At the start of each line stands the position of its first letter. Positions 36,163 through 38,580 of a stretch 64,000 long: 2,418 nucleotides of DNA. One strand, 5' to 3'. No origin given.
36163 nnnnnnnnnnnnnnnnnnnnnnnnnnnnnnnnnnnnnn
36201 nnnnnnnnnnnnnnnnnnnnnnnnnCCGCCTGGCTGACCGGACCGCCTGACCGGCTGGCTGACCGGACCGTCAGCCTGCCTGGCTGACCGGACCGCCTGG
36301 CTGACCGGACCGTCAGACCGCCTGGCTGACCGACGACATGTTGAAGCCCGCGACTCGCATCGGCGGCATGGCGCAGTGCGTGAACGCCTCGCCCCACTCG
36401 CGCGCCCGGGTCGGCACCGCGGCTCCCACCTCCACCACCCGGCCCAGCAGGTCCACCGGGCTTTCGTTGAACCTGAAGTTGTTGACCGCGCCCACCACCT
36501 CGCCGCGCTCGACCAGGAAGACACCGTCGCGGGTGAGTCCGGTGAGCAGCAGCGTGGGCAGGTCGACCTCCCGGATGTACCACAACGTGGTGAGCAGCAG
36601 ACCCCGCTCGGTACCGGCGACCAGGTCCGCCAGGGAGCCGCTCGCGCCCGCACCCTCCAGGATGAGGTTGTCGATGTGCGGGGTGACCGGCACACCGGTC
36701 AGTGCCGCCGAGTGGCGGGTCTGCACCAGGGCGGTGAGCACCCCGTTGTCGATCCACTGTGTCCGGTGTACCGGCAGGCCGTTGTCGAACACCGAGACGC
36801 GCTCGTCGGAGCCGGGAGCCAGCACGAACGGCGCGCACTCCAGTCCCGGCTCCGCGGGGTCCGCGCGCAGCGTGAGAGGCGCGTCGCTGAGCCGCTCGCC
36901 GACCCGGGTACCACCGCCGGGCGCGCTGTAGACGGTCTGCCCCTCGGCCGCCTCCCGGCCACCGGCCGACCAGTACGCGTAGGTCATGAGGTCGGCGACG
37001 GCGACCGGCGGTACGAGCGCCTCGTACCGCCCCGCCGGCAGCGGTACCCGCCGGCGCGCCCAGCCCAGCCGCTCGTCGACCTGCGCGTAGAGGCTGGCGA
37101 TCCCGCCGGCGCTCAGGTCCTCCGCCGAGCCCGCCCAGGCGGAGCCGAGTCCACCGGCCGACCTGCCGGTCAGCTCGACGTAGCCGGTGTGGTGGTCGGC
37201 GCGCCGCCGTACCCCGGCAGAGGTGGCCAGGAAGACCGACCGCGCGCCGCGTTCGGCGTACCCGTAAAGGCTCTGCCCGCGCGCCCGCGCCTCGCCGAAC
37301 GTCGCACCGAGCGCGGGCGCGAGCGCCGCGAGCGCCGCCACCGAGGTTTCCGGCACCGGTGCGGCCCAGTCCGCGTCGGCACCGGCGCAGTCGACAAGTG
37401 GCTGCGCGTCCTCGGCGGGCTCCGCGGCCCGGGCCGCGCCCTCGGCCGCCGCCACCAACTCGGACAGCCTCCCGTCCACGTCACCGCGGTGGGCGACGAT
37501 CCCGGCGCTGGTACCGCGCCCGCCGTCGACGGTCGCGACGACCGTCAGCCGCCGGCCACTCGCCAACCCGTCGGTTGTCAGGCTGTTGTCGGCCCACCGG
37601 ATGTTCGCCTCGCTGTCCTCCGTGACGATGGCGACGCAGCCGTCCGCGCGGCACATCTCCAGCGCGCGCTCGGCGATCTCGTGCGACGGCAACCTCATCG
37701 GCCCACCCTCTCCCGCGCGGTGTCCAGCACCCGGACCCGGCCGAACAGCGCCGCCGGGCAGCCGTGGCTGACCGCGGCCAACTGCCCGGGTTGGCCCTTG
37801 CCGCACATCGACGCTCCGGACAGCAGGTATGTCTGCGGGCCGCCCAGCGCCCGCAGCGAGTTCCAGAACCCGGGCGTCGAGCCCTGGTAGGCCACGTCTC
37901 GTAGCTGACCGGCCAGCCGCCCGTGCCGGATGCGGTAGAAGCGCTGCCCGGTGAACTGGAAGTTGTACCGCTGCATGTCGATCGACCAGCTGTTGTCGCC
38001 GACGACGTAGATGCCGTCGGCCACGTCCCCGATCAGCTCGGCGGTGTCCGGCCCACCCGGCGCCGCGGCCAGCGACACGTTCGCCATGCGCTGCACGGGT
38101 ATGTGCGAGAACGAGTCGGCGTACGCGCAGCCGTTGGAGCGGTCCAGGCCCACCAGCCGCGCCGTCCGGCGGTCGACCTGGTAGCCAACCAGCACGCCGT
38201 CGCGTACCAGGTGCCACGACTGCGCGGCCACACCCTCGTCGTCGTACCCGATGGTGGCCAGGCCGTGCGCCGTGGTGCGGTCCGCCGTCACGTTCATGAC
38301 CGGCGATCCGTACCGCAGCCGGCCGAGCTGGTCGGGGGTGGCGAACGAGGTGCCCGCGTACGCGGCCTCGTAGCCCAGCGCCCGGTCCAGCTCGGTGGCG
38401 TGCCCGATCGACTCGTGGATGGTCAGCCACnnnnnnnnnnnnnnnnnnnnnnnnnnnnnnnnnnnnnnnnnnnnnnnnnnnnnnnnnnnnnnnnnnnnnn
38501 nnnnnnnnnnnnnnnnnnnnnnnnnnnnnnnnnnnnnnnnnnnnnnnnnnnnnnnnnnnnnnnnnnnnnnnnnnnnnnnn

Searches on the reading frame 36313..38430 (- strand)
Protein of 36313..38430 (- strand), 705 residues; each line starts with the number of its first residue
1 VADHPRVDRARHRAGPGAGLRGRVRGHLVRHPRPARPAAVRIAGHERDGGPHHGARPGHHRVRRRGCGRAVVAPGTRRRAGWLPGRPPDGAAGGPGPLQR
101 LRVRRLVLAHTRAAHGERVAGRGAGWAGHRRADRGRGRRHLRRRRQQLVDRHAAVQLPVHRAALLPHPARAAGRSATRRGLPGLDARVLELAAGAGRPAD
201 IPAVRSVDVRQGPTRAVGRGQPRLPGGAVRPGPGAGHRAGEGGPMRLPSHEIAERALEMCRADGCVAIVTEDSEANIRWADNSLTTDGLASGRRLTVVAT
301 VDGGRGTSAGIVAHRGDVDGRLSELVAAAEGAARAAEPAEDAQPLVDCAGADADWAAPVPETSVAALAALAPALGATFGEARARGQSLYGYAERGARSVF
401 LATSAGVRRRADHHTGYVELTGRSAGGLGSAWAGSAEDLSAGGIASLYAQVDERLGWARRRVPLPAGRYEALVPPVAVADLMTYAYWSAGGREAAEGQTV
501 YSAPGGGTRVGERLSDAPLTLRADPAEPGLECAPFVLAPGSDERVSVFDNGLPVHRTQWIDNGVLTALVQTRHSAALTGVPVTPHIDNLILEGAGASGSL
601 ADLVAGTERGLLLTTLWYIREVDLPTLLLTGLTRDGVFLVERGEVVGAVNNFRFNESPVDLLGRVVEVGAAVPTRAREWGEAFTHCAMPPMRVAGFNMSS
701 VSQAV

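Call 11: search_protein_families(library=pfam, proteins=[window:36313-38430:-], max_evalue=0.01)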
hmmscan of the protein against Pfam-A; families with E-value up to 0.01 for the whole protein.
window:36313-38430:- (705 aa): 1 family
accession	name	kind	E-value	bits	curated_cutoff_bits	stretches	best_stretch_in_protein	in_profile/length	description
PF19289.4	PmbA_TldD_3rd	-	2.7e-27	95.8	22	1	467-699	2-219/220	PmbA/TldA metallopeptidase C-terminal domain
